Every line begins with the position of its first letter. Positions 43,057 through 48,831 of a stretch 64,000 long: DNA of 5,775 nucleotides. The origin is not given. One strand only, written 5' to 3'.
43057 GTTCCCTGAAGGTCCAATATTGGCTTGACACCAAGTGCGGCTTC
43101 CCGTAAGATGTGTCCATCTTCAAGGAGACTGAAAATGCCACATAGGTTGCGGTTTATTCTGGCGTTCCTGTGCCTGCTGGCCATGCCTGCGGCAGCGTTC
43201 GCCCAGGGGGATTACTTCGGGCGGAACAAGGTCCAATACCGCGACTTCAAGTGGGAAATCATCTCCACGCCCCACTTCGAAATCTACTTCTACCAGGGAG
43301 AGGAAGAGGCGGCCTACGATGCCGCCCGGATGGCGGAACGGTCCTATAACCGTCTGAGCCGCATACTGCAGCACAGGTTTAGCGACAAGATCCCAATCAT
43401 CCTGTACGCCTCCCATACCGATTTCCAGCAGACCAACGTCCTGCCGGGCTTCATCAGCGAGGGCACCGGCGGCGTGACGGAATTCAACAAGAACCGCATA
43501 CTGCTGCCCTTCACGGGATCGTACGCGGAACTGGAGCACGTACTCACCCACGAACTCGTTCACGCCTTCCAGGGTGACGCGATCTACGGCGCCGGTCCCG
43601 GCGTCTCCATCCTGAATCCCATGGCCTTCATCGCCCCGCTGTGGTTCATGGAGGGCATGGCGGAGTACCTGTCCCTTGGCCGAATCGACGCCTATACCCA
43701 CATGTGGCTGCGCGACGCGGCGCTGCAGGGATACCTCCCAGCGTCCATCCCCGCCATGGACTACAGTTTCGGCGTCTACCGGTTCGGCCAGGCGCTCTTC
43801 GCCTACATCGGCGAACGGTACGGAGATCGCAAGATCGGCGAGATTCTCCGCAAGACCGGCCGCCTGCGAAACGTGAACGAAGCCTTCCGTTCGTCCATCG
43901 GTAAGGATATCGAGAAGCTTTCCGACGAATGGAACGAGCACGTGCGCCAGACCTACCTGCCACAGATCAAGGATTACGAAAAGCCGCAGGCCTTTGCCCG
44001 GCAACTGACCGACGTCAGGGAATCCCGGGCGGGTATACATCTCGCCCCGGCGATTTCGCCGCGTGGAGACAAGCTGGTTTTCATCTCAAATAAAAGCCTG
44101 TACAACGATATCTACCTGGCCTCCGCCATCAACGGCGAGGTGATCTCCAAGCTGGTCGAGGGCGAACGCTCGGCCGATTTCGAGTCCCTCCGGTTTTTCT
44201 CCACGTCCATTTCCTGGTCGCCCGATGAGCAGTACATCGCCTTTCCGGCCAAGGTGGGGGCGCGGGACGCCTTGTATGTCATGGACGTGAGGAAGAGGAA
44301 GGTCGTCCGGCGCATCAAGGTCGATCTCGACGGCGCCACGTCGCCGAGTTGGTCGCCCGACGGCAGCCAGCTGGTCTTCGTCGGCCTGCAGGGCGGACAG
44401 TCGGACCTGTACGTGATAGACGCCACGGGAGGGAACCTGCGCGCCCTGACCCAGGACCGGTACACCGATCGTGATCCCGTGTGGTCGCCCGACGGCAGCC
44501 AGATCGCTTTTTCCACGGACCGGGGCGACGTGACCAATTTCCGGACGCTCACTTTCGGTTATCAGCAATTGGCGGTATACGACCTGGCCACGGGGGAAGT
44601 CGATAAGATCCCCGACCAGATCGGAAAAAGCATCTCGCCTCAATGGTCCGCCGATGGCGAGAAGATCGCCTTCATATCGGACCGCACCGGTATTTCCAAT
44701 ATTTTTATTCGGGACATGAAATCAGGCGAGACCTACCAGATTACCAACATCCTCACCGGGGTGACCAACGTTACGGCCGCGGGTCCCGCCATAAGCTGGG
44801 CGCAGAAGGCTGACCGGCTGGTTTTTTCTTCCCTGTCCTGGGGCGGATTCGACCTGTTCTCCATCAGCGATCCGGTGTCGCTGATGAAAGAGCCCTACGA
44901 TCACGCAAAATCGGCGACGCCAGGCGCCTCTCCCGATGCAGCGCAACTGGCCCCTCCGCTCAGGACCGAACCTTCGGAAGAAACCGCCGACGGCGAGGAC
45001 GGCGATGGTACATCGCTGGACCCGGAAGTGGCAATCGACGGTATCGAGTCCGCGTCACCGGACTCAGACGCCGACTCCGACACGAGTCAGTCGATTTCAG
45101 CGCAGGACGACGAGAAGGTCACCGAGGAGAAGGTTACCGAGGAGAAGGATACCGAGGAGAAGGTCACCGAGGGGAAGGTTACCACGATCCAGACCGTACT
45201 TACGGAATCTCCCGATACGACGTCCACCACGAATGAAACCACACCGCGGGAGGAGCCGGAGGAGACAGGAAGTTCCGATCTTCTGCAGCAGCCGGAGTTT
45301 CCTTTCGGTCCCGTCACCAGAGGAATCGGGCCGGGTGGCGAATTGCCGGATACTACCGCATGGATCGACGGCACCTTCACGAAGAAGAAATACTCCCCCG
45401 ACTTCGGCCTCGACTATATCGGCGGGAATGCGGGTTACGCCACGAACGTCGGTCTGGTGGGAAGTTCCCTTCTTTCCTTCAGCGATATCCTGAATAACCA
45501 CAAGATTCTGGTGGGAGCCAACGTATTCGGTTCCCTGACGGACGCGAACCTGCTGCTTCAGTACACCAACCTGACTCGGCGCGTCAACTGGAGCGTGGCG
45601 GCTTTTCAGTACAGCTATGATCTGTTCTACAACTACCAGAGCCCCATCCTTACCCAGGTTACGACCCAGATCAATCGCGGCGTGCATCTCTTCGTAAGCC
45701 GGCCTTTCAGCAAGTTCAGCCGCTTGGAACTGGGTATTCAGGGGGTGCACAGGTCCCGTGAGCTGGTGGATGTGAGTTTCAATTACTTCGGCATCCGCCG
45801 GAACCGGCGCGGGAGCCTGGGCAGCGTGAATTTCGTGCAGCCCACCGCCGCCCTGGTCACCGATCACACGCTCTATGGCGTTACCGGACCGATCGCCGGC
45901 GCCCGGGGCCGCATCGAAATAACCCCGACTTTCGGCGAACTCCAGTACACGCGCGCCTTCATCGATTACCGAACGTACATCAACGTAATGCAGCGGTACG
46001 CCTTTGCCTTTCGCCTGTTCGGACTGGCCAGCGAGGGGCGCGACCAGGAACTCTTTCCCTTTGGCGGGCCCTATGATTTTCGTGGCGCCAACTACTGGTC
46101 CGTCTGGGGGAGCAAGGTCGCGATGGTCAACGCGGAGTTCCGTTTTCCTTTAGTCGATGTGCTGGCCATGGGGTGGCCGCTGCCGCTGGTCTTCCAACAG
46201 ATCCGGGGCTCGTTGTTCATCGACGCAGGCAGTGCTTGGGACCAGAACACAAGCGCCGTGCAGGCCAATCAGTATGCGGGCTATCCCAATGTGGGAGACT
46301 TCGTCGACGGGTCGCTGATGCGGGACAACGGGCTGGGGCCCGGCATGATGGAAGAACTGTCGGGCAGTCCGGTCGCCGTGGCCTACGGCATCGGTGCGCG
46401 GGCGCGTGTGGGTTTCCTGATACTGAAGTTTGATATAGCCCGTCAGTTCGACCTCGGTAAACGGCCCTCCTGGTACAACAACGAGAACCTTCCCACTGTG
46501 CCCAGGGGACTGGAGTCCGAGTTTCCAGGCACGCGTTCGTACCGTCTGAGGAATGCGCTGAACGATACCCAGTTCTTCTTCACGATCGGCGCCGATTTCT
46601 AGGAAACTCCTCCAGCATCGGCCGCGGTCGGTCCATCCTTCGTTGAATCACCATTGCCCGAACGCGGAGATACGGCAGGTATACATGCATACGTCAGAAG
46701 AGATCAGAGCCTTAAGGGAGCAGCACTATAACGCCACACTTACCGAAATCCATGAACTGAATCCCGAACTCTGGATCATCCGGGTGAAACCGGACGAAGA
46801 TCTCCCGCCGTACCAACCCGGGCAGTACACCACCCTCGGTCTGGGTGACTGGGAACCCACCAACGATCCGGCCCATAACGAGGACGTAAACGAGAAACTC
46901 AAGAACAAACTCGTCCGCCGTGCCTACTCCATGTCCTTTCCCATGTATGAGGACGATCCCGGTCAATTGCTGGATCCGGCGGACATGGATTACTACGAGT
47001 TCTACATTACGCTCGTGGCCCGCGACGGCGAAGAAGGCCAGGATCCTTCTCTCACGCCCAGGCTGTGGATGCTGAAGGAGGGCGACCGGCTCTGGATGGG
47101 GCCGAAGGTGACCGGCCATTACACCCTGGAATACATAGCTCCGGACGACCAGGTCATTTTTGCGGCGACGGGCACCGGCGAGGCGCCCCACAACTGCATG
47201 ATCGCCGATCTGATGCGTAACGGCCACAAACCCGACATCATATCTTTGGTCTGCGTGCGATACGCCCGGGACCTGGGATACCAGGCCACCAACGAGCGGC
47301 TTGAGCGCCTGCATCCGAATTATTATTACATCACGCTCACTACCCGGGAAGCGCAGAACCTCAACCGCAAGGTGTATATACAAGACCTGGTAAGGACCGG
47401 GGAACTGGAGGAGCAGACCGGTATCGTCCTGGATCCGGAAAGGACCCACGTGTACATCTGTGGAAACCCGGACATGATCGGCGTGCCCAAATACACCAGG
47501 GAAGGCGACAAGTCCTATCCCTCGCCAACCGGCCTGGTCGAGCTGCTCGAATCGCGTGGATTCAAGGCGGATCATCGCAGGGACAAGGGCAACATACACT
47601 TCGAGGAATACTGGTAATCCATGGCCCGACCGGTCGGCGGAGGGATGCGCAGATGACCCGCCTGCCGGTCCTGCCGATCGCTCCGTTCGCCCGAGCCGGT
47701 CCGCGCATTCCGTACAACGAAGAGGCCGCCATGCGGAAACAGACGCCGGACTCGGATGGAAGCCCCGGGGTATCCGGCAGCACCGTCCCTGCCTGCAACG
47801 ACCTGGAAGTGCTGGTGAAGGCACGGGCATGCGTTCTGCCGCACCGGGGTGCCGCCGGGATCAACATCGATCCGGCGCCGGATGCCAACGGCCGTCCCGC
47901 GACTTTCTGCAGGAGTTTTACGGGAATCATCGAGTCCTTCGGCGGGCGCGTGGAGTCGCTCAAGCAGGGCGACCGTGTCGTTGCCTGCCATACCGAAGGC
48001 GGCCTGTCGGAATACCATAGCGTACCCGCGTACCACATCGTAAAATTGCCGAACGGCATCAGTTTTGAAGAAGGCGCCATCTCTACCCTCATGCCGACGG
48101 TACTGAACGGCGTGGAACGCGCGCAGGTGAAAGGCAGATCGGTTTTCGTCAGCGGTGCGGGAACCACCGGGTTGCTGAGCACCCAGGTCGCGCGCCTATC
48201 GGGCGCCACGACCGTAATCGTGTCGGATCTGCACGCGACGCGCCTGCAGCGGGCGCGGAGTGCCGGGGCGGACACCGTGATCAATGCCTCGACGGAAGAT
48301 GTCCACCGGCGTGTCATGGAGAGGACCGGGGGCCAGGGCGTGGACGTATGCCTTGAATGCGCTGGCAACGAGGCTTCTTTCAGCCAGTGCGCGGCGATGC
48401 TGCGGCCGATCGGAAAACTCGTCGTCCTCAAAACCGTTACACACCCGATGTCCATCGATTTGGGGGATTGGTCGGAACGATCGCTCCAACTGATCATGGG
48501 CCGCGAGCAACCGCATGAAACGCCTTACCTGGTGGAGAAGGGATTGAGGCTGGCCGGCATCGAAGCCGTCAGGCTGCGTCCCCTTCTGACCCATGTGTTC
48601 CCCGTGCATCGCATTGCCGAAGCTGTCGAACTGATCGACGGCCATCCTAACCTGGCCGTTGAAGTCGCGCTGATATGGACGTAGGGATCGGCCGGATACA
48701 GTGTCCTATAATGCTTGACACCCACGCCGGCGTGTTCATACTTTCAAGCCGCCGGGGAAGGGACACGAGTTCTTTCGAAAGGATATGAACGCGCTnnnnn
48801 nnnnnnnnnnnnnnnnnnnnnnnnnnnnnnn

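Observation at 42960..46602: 1156-aa outer-membrane fusion (HExxH zincin-like + PD40 propeller + Omp85-like barrel) with operator-like tandem repeat and a consensus promoter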

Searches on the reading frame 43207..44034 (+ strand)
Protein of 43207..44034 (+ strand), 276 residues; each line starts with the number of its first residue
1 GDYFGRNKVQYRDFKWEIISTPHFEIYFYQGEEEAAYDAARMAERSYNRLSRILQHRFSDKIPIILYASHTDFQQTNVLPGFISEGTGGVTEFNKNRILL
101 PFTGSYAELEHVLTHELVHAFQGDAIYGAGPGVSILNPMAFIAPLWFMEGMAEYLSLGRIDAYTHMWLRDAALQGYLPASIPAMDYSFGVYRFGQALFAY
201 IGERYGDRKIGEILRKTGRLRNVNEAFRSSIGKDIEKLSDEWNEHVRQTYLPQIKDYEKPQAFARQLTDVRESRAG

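Call 47: search_solved_structures(query=A4, max_evalue=10, show_alignments=2)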
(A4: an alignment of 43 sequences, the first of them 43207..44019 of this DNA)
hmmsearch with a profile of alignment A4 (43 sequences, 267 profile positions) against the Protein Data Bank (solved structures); distinct sequences matched with E-value up to 10: 3.
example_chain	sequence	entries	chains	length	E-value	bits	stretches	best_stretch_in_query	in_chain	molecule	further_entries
7wss_A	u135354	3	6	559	4.1e-06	29.5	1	97-244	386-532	Microbial collagenase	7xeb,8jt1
7esi_A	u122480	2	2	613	0.0012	21.4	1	104-244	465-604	Collagenase unit (CU) | collagenase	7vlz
9l5o_A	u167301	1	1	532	0.024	17.1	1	104-243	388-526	microbial collagenase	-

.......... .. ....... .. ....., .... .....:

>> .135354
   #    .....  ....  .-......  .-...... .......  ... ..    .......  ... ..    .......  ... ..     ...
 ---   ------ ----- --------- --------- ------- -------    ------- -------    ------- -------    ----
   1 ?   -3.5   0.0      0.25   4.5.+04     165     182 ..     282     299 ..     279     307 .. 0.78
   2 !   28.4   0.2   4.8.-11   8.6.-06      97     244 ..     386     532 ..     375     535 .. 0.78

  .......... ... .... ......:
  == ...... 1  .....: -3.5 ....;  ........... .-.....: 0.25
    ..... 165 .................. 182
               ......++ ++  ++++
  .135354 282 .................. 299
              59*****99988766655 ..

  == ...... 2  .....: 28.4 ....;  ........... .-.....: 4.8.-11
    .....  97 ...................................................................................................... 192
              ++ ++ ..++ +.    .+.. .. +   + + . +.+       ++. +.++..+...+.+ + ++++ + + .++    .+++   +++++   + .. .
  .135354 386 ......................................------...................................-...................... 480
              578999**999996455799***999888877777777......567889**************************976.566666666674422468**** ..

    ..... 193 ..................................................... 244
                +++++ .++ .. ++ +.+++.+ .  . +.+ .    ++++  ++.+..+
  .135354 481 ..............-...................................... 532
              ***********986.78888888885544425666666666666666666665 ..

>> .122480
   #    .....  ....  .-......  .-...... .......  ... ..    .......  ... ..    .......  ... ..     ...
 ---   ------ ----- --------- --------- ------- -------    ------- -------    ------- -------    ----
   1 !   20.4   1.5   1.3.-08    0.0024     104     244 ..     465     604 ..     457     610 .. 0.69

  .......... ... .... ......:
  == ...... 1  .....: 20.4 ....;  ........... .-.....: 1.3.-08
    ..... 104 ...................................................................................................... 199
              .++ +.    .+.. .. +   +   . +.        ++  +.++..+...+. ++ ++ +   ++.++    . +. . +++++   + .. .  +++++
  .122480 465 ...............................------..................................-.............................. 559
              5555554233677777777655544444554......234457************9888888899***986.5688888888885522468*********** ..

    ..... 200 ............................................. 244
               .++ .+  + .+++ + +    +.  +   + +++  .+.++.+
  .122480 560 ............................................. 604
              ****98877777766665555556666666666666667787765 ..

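Call 55: predict_structure(alignment_id=A5)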
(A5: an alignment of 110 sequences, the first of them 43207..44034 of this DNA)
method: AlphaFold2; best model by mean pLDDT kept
length: 276 residues; sequences in the alignment: 110
mean_pLDDT: 84.7   pTM: 0.83
mean pLDDT of the five models: 84.7, 84.6, 84.3, 84.2, 83.5
residues with pLDDT >= 90: 160; 70-90: 62; 50-70: 36; < 50: 18
segments of 3 or more residues with pLDDT < 50: 1-11, 131-134
pLDDT, mean of each block of 10 residues (from residue 1): 41 76 94 91 97 95 82 59 74 85 74 95 84 54 93 96 94 90 90 97 97 96 96 97 93 83 75 61
secondary structure, 60 per line:
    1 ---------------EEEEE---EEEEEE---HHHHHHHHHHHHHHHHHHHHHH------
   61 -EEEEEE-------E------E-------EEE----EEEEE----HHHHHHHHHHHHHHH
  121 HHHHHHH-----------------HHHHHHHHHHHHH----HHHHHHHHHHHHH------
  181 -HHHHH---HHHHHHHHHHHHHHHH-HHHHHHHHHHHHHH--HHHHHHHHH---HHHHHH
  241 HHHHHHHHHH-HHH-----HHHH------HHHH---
elements in order: E16-20 E24-29 H33-54 E62-67 E90-92 E97-101 H106-127 H145-157 H162-174 H182-186 H190-205 H207-220 H223-231 H235-250 H260-263 H270-273

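Call 78: search_protein_representatives(protein=window:43207-44034:+)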
Query: 276 residues. Proteins with E-value up to 0.001 (for the whole library): 4159; up to 1e-10: 2370; up to 1e-30: 866. The best 150 are listed.
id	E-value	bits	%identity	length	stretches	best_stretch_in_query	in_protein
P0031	9.6e-144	494.3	77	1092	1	2-275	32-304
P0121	1.7e-101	355.7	60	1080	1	2-270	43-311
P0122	2.0e-98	345.7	58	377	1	2-270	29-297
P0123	1.1e-97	343.2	57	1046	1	3-268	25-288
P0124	6.8e-97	340.6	59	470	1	1-269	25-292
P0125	1.3e-96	339.7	55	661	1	4-275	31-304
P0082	8.5e-95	333.7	56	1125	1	3-271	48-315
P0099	3.1e-94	331.9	59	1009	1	2-273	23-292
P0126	6.3e-94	330.9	59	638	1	3-271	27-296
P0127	9.5e-94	330.3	60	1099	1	2-267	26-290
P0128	1.1e-90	320.2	55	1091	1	2-270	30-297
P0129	7.9e-90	317.4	53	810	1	2-275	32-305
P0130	2.0e-87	309.6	57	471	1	2-269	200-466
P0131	5.6e-85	301.5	51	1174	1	3-270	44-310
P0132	1.7e-82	293.4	53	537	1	2-269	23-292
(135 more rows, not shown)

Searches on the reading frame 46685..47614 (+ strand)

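Call 53: search_protein_families(library=pfam, proteins=[window:46685-47614:+], max_evalue=0.001)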
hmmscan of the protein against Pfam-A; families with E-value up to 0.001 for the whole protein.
window:46685-47614:+ (310 aa): 1 family
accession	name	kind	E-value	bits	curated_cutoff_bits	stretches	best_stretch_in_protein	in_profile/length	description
PF00175.26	NAD_binding_1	-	1.5e-11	45.4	22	1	161-265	3-104/109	Oxidoreductase NAD-binding domain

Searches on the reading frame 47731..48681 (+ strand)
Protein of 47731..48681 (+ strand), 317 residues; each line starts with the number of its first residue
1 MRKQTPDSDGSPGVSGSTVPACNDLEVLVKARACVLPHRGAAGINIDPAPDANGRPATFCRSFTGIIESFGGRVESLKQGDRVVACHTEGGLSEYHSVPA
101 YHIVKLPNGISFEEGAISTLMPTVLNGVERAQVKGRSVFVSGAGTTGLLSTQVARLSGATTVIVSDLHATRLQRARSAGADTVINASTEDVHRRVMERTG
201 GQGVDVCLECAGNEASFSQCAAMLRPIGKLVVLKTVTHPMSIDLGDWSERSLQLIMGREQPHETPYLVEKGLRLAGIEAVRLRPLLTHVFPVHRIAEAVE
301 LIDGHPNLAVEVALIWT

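Call 53: search_protein_families(library=pfam, proteins=[window:47731-48681:+], max_evalue=0.001)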
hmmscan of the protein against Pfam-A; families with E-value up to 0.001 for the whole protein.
window:47731-48681:+ (317 aa): 4 families
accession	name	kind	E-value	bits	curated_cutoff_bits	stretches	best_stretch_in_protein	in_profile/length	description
PF00107.32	ADH_zinc_N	-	3.8e-23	82.3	31.8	1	147-256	3-113/129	Zinc-binding dehydrogenase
PF13602.12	ADH_zinc_N_2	-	2.1e-11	45.3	27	1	179-303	2-124/134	Zinc-binding dehydrogenase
PF08240.17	ADH_N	-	1.9e-07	31.7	23.5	1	26-107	4-103/104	Alcohol dehydrogenase GroES-like domain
PF16912.11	Glu_dehyd_C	-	7.4e-05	22.8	34.9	1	126-300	22-199/211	Glucose dehydrogenase C-terminus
